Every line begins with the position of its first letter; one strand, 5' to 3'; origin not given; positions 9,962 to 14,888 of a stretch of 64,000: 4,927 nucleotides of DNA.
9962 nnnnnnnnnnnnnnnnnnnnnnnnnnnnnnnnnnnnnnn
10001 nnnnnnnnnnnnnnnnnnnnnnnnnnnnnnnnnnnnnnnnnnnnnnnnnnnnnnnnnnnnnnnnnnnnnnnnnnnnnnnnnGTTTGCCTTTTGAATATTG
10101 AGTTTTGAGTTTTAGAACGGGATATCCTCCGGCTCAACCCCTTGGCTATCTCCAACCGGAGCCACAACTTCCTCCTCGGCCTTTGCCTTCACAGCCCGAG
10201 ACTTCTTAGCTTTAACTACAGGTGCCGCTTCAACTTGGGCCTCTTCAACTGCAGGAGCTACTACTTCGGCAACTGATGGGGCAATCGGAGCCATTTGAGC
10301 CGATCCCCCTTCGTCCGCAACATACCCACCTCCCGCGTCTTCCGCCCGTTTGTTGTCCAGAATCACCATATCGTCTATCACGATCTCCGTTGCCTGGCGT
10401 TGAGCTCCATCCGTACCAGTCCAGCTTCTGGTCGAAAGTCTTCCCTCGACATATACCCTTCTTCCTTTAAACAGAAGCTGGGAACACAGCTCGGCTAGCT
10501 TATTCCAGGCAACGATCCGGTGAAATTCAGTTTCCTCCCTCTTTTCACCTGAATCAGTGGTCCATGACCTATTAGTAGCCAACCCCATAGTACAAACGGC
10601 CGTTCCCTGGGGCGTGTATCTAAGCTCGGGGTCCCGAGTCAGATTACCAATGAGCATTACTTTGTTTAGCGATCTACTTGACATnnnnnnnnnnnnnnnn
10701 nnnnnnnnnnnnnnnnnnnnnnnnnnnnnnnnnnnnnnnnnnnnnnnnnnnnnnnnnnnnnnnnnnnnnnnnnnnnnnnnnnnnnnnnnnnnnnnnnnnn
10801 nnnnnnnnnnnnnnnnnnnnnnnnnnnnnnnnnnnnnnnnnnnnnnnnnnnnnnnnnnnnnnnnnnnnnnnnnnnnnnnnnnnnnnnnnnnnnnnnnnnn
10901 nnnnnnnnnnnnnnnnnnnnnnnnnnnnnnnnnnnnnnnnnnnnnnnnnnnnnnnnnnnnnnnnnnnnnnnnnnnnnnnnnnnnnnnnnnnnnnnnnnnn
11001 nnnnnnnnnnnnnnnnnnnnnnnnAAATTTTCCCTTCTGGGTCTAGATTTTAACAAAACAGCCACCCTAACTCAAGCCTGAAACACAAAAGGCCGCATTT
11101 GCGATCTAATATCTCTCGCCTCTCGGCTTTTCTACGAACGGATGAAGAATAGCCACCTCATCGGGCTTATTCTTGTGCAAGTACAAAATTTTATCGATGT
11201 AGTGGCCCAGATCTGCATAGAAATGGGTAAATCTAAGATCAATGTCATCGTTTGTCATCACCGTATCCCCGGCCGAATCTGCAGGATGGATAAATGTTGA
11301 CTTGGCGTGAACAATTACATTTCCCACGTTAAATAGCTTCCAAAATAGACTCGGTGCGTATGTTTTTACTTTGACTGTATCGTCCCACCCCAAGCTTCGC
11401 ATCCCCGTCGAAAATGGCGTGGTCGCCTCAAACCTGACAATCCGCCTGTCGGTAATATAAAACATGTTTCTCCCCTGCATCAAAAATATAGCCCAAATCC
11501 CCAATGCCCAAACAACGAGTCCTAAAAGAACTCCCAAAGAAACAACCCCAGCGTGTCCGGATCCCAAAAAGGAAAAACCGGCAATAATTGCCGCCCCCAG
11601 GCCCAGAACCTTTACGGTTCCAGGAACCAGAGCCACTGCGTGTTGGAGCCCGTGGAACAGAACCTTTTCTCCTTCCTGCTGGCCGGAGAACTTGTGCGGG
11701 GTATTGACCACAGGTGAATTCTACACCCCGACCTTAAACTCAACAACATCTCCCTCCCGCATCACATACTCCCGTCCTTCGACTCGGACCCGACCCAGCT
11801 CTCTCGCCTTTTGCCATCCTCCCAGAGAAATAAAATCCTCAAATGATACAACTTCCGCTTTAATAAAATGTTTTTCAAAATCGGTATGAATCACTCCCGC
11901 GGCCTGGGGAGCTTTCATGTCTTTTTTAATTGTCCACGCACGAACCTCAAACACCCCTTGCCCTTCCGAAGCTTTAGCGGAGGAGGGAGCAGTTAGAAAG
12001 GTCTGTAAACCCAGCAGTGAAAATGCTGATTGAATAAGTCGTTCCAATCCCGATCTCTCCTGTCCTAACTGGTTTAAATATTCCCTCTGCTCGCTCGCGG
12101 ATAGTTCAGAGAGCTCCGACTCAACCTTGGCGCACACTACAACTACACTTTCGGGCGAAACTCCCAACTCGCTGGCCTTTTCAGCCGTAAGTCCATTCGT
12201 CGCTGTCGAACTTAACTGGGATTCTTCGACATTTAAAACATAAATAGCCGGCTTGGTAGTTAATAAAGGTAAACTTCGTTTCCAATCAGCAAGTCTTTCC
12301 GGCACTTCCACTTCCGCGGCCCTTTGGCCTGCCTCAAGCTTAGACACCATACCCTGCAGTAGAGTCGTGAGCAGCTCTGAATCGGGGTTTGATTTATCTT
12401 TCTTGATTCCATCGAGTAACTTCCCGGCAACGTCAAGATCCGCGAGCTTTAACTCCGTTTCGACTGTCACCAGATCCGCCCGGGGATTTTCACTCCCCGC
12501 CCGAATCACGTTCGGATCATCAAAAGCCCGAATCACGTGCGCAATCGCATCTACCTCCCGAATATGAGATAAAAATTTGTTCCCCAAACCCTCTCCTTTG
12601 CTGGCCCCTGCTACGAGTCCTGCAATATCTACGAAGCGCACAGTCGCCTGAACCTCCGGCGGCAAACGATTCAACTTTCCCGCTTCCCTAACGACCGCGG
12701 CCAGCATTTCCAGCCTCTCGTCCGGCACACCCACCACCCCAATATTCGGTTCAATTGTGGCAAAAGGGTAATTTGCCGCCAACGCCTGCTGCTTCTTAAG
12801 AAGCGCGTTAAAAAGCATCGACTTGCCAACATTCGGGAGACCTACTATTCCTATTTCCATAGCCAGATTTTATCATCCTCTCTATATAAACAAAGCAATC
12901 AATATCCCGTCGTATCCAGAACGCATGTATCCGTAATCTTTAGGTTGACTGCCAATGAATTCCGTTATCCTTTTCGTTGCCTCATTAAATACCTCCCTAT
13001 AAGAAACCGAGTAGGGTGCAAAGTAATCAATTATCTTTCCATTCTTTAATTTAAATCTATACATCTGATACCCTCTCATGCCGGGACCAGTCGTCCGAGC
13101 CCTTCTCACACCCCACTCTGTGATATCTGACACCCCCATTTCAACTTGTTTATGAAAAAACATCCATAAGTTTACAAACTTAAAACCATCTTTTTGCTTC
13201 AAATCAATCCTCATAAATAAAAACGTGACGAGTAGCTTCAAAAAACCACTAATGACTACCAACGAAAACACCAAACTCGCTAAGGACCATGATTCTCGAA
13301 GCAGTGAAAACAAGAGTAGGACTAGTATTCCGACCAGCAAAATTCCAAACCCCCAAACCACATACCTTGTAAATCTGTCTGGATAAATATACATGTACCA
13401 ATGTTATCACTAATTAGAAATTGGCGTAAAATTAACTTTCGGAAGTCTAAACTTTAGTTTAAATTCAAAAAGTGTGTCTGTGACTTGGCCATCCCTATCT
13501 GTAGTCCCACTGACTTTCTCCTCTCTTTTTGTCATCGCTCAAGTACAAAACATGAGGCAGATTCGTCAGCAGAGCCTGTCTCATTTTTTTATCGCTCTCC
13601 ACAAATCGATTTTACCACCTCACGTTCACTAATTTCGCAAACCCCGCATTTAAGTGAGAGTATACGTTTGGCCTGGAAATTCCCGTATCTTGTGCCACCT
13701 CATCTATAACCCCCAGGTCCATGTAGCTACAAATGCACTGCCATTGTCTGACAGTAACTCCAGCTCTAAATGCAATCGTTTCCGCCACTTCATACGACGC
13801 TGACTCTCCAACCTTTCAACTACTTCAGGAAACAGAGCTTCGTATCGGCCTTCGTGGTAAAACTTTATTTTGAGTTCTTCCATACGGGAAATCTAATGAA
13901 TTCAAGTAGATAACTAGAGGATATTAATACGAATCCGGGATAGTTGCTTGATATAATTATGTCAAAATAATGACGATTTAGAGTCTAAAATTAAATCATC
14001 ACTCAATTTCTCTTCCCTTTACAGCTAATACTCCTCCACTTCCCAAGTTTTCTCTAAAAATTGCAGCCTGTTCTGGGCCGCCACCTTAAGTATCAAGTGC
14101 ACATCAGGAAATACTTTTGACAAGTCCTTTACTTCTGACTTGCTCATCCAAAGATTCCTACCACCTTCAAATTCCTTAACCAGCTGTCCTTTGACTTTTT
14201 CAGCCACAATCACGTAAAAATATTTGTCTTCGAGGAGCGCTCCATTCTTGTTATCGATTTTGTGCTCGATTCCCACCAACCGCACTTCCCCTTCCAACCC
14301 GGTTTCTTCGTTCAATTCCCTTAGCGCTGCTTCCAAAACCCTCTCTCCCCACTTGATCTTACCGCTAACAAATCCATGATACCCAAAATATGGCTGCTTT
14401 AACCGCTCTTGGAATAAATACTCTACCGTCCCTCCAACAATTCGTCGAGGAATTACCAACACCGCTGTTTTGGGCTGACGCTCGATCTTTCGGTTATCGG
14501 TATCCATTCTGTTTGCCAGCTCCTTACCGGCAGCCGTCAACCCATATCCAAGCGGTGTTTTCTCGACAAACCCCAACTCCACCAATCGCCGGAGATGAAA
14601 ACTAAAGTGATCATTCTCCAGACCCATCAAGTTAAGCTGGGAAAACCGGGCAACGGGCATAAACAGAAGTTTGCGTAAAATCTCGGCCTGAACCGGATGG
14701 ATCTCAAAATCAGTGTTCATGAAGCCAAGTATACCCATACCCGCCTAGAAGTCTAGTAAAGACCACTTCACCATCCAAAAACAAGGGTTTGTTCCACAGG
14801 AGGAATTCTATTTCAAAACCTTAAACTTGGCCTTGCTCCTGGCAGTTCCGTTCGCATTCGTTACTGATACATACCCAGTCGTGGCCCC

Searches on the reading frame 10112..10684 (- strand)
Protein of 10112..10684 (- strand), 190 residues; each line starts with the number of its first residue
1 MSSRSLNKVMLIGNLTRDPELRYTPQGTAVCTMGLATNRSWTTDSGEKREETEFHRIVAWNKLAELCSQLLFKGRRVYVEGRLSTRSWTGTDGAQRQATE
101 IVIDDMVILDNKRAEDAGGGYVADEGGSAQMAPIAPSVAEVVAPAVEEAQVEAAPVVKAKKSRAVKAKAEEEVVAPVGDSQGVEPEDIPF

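Call 57: search_protein_families(library=pfam, proteins=[window:10112-10684:-], max_evalue=0.01)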
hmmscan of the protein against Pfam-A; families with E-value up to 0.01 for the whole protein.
window:10112-10684:- (190 aa): 2 families
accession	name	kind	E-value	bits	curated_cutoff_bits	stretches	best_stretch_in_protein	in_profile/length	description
PF00436.31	SSB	-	3.8e-38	130.2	26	1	6-107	1-102/104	Single-strand binding protein family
PF22657.2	SSB_1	-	3e-05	24.6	27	1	7-87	1-79/91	Another single-strand binding protein family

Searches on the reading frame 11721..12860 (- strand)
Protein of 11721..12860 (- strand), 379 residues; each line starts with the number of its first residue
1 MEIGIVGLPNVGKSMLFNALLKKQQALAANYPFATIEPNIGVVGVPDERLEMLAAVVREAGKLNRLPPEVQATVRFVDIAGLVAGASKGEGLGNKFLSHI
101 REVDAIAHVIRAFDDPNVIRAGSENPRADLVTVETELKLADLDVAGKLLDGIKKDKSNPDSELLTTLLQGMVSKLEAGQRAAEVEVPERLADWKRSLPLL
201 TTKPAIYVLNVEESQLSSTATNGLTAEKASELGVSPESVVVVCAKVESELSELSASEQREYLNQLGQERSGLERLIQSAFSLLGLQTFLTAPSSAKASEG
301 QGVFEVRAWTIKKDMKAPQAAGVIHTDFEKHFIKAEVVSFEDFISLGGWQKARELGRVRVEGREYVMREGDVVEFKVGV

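Call 57: search_protein_families(library=pfam, proteins=[window:11721-12860:-], max_evalue=0.01)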
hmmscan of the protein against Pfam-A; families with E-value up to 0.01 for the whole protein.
window:11721-12860:- (379 aa): 3 families
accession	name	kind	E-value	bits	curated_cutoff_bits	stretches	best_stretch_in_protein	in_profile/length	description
PF06071.19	YchF-GTPase_C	-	3.9e-31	107.4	27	1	302-377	8-83/84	Protein of unknown function (DUF933)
PF01926.29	MMR_HSR1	-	4.5e-21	75.5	21.9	1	2-113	1-85/113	50S ribosome-binding GTPase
PF02421.24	FeoB_N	-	4.6e-07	29.9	27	1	2-50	2-49/156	Ferrous iron transport protein B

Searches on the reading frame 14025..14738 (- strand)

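Call 57: search_protein_families(library=pfam, proteins=[window:14025-14738:-], max_evalue=0.01)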
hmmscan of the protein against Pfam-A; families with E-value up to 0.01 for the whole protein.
window:14025-14738:- (237 aa): 2 families
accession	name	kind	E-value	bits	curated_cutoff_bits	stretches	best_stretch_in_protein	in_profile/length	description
PF00293.34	NUDIX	-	9.2e-13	48.8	21.1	1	92-206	5-121/134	NUDIX domain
PF24038.1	DUF7347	-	1.7e-05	25.4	27.6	1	18-76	14-75/77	Domain of unknown function (DUF7347)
